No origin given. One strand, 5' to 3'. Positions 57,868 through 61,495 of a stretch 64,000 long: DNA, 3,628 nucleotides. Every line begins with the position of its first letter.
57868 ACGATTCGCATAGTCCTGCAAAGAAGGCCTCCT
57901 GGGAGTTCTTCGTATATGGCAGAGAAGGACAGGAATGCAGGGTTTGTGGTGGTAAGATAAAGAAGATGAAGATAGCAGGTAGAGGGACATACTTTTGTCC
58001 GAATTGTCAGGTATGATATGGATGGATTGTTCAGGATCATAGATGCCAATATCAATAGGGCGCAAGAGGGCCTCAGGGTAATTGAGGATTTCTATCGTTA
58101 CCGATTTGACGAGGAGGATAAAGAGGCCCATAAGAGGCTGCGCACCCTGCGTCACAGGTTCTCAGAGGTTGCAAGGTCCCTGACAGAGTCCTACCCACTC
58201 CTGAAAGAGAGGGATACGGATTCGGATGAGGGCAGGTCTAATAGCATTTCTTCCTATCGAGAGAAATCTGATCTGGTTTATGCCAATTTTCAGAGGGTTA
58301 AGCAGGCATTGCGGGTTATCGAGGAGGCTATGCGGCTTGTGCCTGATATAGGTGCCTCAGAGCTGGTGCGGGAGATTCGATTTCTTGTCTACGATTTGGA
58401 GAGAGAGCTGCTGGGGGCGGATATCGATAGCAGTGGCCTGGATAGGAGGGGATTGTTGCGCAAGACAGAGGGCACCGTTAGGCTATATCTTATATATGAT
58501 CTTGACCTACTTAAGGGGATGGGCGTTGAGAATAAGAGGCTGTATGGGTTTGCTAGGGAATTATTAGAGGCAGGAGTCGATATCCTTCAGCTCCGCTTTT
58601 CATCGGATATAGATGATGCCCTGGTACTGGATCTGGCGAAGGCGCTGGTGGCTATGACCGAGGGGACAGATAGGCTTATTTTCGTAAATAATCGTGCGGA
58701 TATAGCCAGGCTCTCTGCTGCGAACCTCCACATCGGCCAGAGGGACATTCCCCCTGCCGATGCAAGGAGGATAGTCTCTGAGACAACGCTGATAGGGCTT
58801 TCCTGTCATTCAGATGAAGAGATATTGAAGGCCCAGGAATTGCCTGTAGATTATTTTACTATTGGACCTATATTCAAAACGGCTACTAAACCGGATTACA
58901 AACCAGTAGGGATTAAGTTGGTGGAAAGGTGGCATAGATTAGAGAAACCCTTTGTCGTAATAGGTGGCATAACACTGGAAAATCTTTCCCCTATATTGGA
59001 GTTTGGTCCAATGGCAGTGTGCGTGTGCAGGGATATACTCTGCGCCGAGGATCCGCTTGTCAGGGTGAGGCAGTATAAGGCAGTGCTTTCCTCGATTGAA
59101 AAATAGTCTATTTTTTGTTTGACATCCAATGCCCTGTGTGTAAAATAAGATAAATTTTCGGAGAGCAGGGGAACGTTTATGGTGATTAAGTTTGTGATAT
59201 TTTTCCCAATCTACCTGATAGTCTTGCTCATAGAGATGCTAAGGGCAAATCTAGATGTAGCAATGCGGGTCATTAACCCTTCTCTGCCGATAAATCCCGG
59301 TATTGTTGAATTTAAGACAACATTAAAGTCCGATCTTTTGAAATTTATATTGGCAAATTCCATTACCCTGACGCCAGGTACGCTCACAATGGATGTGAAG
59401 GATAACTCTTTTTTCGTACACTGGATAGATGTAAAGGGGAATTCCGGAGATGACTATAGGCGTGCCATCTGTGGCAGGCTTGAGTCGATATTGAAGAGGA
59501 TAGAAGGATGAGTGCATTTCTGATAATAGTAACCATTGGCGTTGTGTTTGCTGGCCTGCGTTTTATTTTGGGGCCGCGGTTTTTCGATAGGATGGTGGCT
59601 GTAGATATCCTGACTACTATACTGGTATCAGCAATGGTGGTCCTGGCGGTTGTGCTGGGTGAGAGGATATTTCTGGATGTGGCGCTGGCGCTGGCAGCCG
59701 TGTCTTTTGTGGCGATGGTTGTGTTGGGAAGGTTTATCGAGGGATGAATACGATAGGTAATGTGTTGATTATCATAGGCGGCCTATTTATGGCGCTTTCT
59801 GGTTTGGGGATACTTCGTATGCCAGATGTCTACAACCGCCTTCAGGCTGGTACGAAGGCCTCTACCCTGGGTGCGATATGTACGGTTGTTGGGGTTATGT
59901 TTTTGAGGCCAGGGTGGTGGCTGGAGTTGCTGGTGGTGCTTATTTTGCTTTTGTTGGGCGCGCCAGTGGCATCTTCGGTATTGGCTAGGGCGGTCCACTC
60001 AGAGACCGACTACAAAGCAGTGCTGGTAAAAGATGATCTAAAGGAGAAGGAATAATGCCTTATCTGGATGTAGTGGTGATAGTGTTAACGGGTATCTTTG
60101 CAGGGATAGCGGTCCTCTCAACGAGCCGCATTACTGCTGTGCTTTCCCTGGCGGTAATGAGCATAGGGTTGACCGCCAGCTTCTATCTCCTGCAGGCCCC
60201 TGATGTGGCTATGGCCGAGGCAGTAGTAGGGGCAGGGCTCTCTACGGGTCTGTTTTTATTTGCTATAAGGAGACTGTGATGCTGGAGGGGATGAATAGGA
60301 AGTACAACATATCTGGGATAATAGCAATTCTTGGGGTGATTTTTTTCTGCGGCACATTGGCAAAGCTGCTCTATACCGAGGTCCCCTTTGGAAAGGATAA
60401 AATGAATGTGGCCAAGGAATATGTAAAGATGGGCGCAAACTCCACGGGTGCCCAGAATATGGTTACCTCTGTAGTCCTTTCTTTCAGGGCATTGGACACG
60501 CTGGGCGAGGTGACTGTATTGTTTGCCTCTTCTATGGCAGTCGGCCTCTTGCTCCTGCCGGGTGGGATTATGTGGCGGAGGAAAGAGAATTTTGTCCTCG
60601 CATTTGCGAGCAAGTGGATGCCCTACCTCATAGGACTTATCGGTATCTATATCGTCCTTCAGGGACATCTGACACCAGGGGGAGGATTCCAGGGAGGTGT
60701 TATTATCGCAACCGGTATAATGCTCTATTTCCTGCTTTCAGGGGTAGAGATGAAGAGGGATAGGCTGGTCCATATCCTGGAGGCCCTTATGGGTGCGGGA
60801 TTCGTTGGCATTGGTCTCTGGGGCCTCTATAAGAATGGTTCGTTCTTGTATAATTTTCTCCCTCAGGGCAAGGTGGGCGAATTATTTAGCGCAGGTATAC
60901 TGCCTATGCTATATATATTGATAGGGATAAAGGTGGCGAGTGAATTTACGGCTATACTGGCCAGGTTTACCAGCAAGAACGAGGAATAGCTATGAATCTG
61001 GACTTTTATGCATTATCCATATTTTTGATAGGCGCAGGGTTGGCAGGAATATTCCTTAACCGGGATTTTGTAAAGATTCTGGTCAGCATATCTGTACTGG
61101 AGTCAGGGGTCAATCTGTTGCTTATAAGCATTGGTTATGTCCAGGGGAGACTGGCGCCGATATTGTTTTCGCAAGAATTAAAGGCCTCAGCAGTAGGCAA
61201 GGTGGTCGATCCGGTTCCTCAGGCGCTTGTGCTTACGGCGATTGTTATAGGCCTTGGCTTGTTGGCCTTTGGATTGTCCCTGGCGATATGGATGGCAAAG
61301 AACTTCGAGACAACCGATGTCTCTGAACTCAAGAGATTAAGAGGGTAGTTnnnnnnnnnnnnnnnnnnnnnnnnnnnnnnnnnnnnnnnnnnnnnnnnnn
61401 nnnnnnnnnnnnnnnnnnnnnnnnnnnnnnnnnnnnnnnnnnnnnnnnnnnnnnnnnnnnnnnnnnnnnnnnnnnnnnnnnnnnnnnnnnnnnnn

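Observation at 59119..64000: Mrp-like antiporter module in Mbh/Mbx-type order (E-F-G-B'-B-C-D-D') behind a near-consensus promoter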

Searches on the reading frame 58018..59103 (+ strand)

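Call 63: search_protein_families(library=pfam, proteins=[window:58018-59103:+], max_evalue=0.00001)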
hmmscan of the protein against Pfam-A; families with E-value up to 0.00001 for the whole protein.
window:58018-59103:+ (362 aa): 2 families
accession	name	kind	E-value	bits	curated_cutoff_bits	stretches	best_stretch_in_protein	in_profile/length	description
PF02581.23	TMP-TENI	-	8e-44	149.6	27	1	172-340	11-180/180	Thiamine monophosphate synthase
PF17792.6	ThiD2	-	1.2e-30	106.9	23.5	1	6-129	1-123/124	ThiD2 family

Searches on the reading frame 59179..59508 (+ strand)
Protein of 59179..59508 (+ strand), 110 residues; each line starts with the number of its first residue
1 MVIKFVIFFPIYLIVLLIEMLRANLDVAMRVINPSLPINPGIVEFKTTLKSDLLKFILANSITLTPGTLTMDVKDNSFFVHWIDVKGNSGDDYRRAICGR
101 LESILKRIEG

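Call 5: search_protein_families(library=pfam, proteins=[window:59179-59508:+], max_evalue=0.01)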
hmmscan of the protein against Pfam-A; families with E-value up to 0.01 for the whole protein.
window:59179-59508:+ (110 aa): 1 family
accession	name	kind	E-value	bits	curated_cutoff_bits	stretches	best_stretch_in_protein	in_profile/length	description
PF01899.21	MNHE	-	7.7e-32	110.5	27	1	4-108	41-145/145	Na+/H+ ion antiporter subunit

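Call 6: search_protein_families(library=ncbifam, proteins=[window:59179-59508:+], max_evalue=0.01)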
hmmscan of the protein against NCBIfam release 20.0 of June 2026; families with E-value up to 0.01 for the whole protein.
window:59179-59508:+ (110 aa): 16 families
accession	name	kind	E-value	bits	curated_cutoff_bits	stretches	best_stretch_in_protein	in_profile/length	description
TIGR00942.1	2a6301s05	subfamily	2.3e-28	99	212.25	1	11-108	45-142/144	multicomponent Na+:H+ antiporter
NF006245.0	PRK08383.1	subfamily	1.1e-24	87.3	192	1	3-108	60-166/168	putative monovalent cation/H+ antiporter subunit E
NF009295.0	PRK12652.1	equivalog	1.3e-23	83.8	290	1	8-82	228-302/368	monovalent cation/H+ antiporter subunit E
NF006244.0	PRK08382.1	equivalog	1.2e-22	80.9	226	1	5-108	94-199/201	putative monovalent cation/H+ antiporter subunit E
NF009292.0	PRK12651.1-3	equivalog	8.7e-17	61.6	213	1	11-87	58-137/158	Na+/H+ antiporter subunit E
NF006519.0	PRK08965.1-3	equivalog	5.4e-16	58.8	190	1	13-102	60-149/158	Na+/H+ antiporter subunit E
NF004922.0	PRK06279.1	equivalog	9.4e-16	58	99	1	11-77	8-72/100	putative monovalent cation/H+ antiporter subunit E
NF009291.0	PRK12651.1-1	equivalog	5.1e-15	55.8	228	1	12-107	60-155/159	Na+/H+ antiporter subunit E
NF006517.0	PRK08965.1-1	equivalog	3.6e-14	53.3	180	1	12-98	62-150/161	Na+/H+ antiporter subunit E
NF006518.0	PRK08965.1-2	equivalog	2.8e-13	50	159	1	10-108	66-164/166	Na+/H+ antiporter subunit E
NF005131.0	PRK06580.1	equivalog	5.4e-10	39.5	121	1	4-94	4-92/107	putative monovalent cation/H+ antiporter subunit E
NF006521.0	PRK08965.1-5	equivalog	6.8e-09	35.5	141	1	12-105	71-166/180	Na+/H+ antiporter subunit E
NF006520.0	PRK08965.1-4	equivalog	7.1e-07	29.3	175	1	13-107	64-159/162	Na+/H+ antiporter subunit E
NF009297.0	PRK12654.1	equivalog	1.3e-05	25.1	116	1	11-76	6-71/151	monovalent cation/H+ antiporter subunit E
NF009293.0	PRK12651.1-4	equivalog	4.5e-05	23.5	195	1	12-76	75-139/173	Na+/H+ antiporter subunit E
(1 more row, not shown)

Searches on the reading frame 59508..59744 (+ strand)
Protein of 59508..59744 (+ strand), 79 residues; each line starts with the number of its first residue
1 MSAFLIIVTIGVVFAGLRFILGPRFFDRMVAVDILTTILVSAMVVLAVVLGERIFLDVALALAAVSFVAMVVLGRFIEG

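Call 5: search_protein_families(library=pfam, proteins=[window:59508-59744:+], max_evalue=0.01)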
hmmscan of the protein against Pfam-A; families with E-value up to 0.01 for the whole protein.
window:59508-59744:+ (79 aa): 1 family
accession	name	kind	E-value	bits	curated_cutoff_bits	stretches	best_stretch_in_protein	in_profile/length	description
PF04066.18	MrpF_PhaF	-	1.7e-13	51.2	23.3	1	27-78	2-53/53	Multiple resistance and pH regulation protein F (MrpF / PhaF)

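Call 6: search_protein_families(library=ncbifam, proteins=[window:59508-59744:+], max_evalue=0.01)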
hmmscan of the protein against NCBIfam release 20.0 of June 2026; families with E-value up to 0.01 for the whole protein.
window:59508-59744:+ (79 aa): 14 families
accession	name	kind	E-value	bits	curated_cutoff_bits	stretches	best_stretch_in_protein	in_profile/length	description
NF009246.0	PRK12599.1-5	equivalog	7.6e-16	58.5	92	1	4-79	6-81/83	putative monovalent cation/H+ antiporter subunit F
NF009242.0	PRK12599.1-1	equivalog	1.3e-15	57.5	89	1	5-79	9-83/86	putative monovalent cation/H+ antiporter subunit F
NF009250.0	PRK12604.1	equivalog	2.1e-15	57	100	1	3-79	6-82/84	putative monovalent cation/H+ antiporter subunit F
NF009243.0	PRK12599.1-2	equivalog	3.2e-13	50.2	95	1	4-78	11-85/91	putative monovalent cation/H+ antiporter subunit F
NF009300.0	PRK12657.1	equivalog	3.4e-10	40.1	103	1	4-79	13-88/100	putative monovalent cation/H+ antiporter subunit F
NF004812.0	PRK06161.1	equivalog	3.5e-10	40.3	93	1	4-77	12-85/92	K+/H+ antiporter subunit F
NF009248.0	PRK12600.1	equivalog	5.1e-10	39.4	97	1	3-78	8-83/94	Na(+)/H(+) antiporter subunit F1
NF009247.0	PRK12599.1-6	equivalog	1.3e-09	38.4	100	1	5-77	11-83/89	putative monovalent cation/H+ antiporter subunit F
NF009245.0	PRK12599.1-4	equivalog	1.7e-09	38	114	1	3-77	13-87/121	cation:proton antiporter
NF006243.0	PRK08381.1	equivalog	2e-08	34.5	79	1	5-78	12-84/89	putative monovalent cation/H+ antiporter subunit F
NF009244.0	PRK12599.1-3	equivalog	5.3e-08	33.2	90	1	4-76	15-84/92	putative monovalent cation/H+ antiporter subunit F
NF005930.0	PRK07948.1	equivalog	5.1e-06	27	82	1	6-76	10-80/86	monovalent cation/H+ antiporter complex subunit F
NF009249.0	PRK12603.1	equivalog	0.0017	18.7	81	1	4-76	5-79/90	putative monovalent cation/H+ antiporter subunit F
NF009253.0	PRK12612.1-1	equivalog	0.0019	18.7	94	1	3-70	4-71/88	putative monovalent cation/H+ antiporter subunit F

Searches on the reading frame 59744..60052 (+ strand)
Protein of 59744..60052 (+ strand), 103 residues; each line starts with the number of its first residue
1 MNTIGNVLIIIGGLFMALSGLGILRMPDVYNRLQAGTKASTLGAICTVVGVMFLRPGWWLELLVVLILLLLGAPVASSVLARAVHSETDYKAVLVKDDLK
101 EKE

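Call 5: search_protein_families(library=pfam, proteins=[window:59744-60052:+], max_evalue=0.01)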
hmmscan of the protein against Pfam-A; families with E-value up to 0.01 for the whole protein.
window:59744-60052:+ (103 aa): 1 family
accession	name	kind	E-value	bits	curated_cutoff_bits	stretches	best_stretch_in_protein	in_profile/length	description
PF03334.19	PhaG_MnhG_YufB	-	1.6e-22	80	23.4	1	8-85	1-80/80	Na+/H+ antiporter subunit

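Call 6: search_protein_families(library=ncbifam, proteins=[window:59744-60052:+], max_evalue=0.01)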
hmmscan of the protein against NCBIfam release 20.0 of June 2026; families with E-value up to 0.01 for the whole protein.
window:59744-60052:+ (103 aa): 14 families
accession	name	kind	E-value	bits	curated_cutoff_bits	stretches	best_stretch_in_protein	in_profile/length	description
NF009314.0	PRK12674.1-2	subfamily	4.2e-28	97.3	102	1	1-102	4-108/116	Na+/H+ antiporter subunit G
TIGR01300.1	CPA3_mnhG_phaG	equivalog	3.2e-21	75.4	63.1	1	7-98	1-96/97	monovalent cation/H(+) antiporter subunit G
NF009236.0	PRK12586.1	equivalog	1.5e-15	57.2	156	1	2-89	9-100/145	Na+/H+ antiporter subunit G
NF009316.0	PRK12674.1-5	equivalog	2.2e-15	56.6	122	1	6-91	10-100/121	Na+/H+ antiporter subunit G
NF009237.0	PRK12587.1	equivalog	8e-15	54.9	158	1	3-101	8-111/118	Na+/H+ antiporter subunit G1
NF009312.0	PRK12672.1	subfamily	1.2e-14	54.5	122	1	4-52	6-54/122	putative monovalent cation/H+ antiporter subunit G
NF009313.0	PRK12674.1-1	equivalog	3.8e-13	49.5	151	1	4-84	8-92/140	Na+/H+ antiporter subunit G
NF009320.0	PRK12675.1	equivalog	1.5e-12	48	128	1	6-85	4-86/104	putative monovalent cation/H+ antiporter subunit G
NF009235.0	PRK12585.1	equivalog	2e-12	46.8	273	1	4-100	8-108/197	putative monovalent cation/H+ antiporter subunit G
NF009311.0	PRK12670.1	equivalog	1.4e-09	37.7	116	1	2-89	3-92/99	putative monovalent cation/H+ antiporter subunit G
NF009315.0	PRK12674.1-4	equivalog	1.1e-08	35.3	130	1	4-84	14-98/121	Na+/H+ antiporter subunit G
NF009317.0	PRK12674.2-1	equivalog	9e-07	29.1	107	1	4-84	6-88/105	Na+/H+ antiporter subunit G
NF009238.0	PRK12592.1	equivalog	5.5e-06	26.4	170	1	6-84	12-96/126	putative monovalent cation/H+ antiporter subunit G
NF009318.0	PRK12674.2-3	equivalog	0.0061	16.9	97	0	3-87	5-96/102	Na+/H+ antiporter subunit G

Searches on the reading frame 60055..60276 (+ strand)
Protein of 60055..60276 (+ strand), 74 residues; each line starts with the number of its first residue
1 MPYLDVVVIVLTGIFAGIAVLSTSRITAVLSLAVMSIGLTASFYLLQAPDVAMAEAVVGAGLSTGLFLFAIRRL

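Call 5: search_protein_families(library=pfam, proteins=[window:60055-60276:+], max_evalue=0.01)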
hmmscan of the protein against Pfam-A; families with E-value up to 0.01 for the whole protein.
window:60055-60276:+ (74 aa): 1 family
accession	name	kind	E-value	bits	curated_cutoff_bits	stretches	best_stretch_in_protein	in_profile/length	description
PF13244.11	MbhD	-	1.9e-16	60.4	27.2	1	11-74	2-65/67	MBH, subunit D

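Call 6: search_protein_families(library=ncbifam, proteins=[window:60055-60276:+], max_evalue=0.01)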
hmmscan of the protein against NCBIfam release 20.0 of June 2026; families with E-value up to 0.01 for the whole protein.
window:60055-60276:+ (74 aa): 15 families
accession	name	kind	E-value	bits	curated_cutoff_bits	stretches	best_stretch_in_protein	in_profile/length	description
NF006242.0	PRK08378.1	subfamily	2.7e-15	56.7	98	1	5-73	8-76/85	hypothetical protein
NF009159.0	PRK12504.1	equivalog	7.9e-11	42.2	141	1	4-73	6-75/178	DUF4040 domain-containing protein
NF009161.0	PRK12507.1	equivalog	3e-09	36.5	272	1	5-71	12-78/336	putative monovalent cation/H+ antiporter subunit B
NF004923.0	PRK06280.1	equivalog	2.1e-07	31.2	80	1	3-73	3-73/79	hypothetical protein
NF009290.0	PRK12650.1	equivalog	1.4e-05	23.2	980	1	5-73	605-672/966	DUF4040 family protein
NF009285.0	PRK12645.1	equivalog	3.2e-05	22.4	1028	1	7-72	633-697/804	Na+/H+ antiporter subunit A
NF004172.0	PRK05640.1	equivalog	3.4e-05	24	156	1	4-72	2-69/152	putative monovalent cation/H+ antiporter subunit B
NF009287.0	PRK12647.1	equivalog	0.00031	19.4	937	1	6-67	602-662/773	putative monovalent cation/H+ antiporter subunit A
TIGR00940.1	2a6301s01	subfamily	0.00032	19.1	920.45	1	4-74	624-692/793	monovalent cation:proton antiporter subunit A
NF005168.0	PRK06638.2-3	equivalog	0.0013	18.7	154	1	7-71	9-74/172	NADH-quinone oxidoreductase subunit J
NF009286.0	PRK12646.1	equivalog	0.0013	17.3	1063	1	4-74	629-698/800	DUF4040 family protein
NF009289.0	PRK12649.1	equivalog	0.0019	16.6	1117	1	5-73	621-688/789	putative monovalent cation/H+ antiporter subunit A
NF009284.0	PRK12644.1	equivalog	0.0045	15.1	962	1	6-74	603-670/975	Na+/H+ antiporter subunit A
NF005629.0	PRK07377.1-5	equivalog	0.0063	16.4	370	1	7-72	8-73/183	hypothetical protein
NF005628.0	PRK07377.1-4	equivalog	0.0097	15.7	151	0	39-72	43-77/195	hypothetical protein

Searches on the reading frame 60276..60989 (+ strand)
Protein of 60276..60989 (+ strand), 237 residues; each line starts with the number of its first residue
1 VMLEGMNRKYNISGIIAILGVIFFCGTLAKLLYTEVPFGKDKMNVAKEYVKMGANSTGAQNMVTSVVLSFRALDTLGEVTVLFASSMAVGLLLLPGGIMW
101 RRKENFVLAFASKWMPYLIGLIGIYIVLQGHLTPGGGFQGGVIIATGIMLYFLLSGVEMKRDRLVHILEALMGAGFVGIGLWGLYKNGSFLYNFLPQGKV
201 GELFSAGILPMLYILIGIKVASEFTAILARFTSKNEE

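Call 5: search_protein_families(library=pfam, proteins=[window:60276-60986:+], max_evalue=0.01)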
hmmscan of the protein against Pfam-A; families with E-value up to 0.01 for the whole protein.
window:60276-60986:+ (237 aa): 2 families
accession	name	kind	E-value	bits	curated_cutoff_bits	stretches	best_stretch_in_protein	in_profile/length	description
PF04039.18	MnhB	-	2.7e-21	76.5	22.5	1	108-224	2-125/127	Domain related to MnhB subunit of Na+/H+ antiporter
PF20501.3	MbhE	-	1.9e-08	34.7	27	1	26-93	15-81/98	MBH, subunit E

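Call 6: search_protein_families(library=ncbifam, proteins=[window:60276-60986:+], max_evalue=0.01)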
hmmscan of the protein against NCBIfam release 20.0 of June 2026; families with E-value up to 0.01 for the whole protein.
window:60276-60986:+ (237 aa): 23 families
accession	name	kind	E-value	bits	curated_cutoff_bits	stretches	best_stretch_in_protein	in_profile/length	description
NF009217.0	PRK12567.1-1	equivalog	1.2e-42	146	268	1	15-231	8-231/238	putative monovalent cation/H+ antiporter subunit B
NF009161.0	PRK12507.1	equivalog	9.4e-25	87.5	272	1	16-235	94-333/336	putative monovalent cation/H+ antiporter subunit B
NF006248.0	PRK08386.1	subfamily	8.7e-23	80.9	92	1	111-233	10-145/151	putative monovalent cation/H+ antiporter subunit B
NF004924.0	PRK06281.1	equivalog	4e-18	65.8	137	1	115-233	12-146/154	putative monovalent cation/H+ antiporter subunit B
NF009288.0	PRK12648.1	equivalog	4.4e-18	64.8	1104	1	28-183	709-879/954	monovalent cation/H+ antiporter subunit A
NF009219.0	PRK12567.1-3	equivalog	9.1e-18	64.6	179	1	46-231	28-213/220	putative monovalent cation/H+ antiporter subunit B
NF009229.0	PRK12579.1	equivalog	6.8e-17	61.8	229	2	115-227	119-240/258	putative monovalent cation/H+ antiporter subunit B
NF009162.0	PRK12508.1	equivalog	3.7e-15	56.3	120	1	104-236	3-138/139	Na(+)/H(+) antiporter subunit B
NF009290.0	PRK12650.1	equivalog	4.2e-15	54.7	980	1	39-193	709-878/966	DUF4040 family protein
NF009218.0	PRK12567.1-2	equivalog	4.9e-14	52.6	184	1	55-233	32-195/200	putative monovalent cation/H+ antiporter subunit B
NF009159.0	PRK12504.1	equivalog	6.3e-13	49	141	1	8-93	83-172/178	DUF4040 domain-containing protein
NF006249.0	PRK08387.1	equivalog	2.6e-11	44.1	111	1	116-228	16-123/133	putative monovalent cation/H+ antiporter subunit B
NF009163.0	PRK12509.1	equivalog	1e-10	41.9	148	1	106-177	4-75/137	Na+/H+ antiporter subunit B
NF009223.0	PRK12573.1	subfamily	8.5e-10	38.9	152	1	103-182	3-85/140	Na(+)/H(+) antiporter subunit B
NF009224.0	PRK12574.1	equivalog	5.6e-09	36.5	171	1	106-176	6-76/141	monovalent cation/H+ antiporter subunit B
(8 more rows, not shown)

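Call 11: find_encoding_contigs(protein=window:60276-60989:+, flank=10000, max_places=6)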
Protein window:60276-60989:+ (237 aa): no gene with exactly this product is on record in the collection.

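Call 73: search_solved_structures(query=window:60276-60986:+, max_evalue=0.001, show_alignments=0)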
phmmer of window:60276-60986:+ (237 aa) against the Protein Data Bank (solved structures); distinct sequences matched with E-value up to 0.001: 6.
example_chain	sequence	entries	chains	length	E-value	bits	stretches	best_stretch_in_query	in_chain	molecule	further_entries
6u8y_E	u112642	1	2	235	8.9e-39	136.6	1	14-230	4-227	Monovalent cation/H+ antiporter subunit B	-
6cfw_F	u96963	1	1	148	3.3e-14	56.2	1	114-226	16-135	Monovalent cation/H+ antiporter subunit B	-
7d3u_A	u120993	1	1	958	2.6e-10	43.5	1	42-192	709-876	Monovalent Na+/H+ antiporter subunit A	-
6cfw_E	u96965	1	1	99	3.4e-07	33.3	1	47-105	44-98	MBH subunit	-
6z16_B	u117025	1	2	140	0.00041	23.2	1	107-192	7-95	Multisubunit Na+/H+ antiporter, B subunit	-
7qru_B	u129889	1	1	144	0.00057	22.7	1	103-162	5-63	Na(+)/H(+) antiporter subunit B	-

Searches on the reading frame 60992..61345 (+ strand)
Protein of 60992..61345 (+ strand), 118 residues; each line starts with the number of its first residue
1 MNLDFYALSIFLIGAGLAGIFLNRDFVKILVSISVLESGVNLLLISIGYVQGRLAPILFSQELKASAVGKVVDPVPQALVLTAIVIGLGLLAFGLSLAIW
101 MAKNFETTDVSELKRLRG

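Call 5: search_protein_families(library=pfam, proteins=[window:60992-61345:+], max_evalue=0.01)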
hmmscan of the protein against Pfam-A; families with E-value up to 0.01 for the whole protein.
window:60992-61345:+ (118 aa): 2 families
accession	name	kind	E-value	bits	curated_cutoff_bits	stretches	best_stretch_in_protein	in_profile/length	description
PF00420.29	Oxidored_q2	-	1.4e-22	79.7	26.1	1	5-117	2-94/95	NADH-ubiquinone/plastoquinone oxidoreductase chain 4L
PF09881.14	DUF2108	-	0.0069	16.8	29.6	1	9-50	6-47/70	Predicted membrane protein (DUF2108)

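Call 6: search_protein_families(library=ncbifam, proteins=[window:60992-61345:+], max_evalue=0.01)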
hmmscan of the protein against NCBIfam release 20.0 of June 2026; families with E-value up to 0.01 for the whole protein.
window:60992-61345:+ (118 aa): 20 families
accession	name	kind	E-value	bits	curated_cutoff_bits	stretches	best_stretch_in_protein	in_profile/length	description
NF006250.0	PRK08388.1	equivalog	1.2e-20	74.2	137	1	6-118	6-119/119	putative monovalent cation/H+ antiporter subunit C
NF009304.0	PRK12661.1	equivalog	1.9e-20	73.4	152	2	69-118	91-140/140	putative monovalent cation/H+ antiporter subunit C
NF005621.0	PRK07375.1-6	equivalog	3.7e-18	65.5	126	1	4-117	9-117/120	putative monovalent cation/H+ antiporter subunit C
NF005624.0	PRK07375.2-3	equivalog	5.5e-18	65.1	95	1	6-108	8-104/105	cation:proton antiporter subunit C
NF009301.0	PRK12658.1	equivalog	7.2e-18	64.5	156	1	12-115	11-112/125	Na+/H+ antiporter subunit C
NF005618.0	PRK07375.1-3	equivalog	9.3e-18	64.6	107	1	9-113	12-115/119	putative monovalent cation/H+ antiporter subunit C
NF009302.0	PRK12659.1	equivalog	4.7e-17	61.9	154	1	19-114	18-111/117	Na+/H+ antiporter subunit C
NF005929.0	PRK07946.1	equivalog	5.8e-17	62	157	1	10-98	12-94/204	Na(+)/H(+) antiporter subunit C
NF006372.0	PRK08600.1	equivalog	2.2e-16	59.9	127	1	20-114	19-107/113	Na(+)/H(+) antiporter subunit C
TIGR00941.1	2a6301s03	subfamily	2e-15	57.2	161.2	1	12-110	12-103/104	multicomponent Na+:H+ antiporter, MnhC subunit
NF006573.0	PRK09094.1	equivalog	2.1e-15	56.7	105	1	12-110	12-107/114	Na+/H+ antiporter subunit C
NF005620.0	PRK07375.1-5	equivalog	5.6e-15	55.4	91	1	11-115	10-109/113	putative monovalent cation/H+ antiporter subunit C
NF009303.0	PRK12660.1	subfamily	1.9e-14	53.5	132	1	19-114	18-108/114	putative monovalent cation/H+ antiporter subunit C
NF005622.0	PRK07375.2-1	equivalog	8.9e-12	45.5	185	1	12-99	9-91/179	putative monovalent cation/H+ antiporter subunit C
NF005619.0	PRK07375.1-4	equivalog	3e-11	43.7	145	1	3-112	3-106/111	Na+/H+ antiporter subunit C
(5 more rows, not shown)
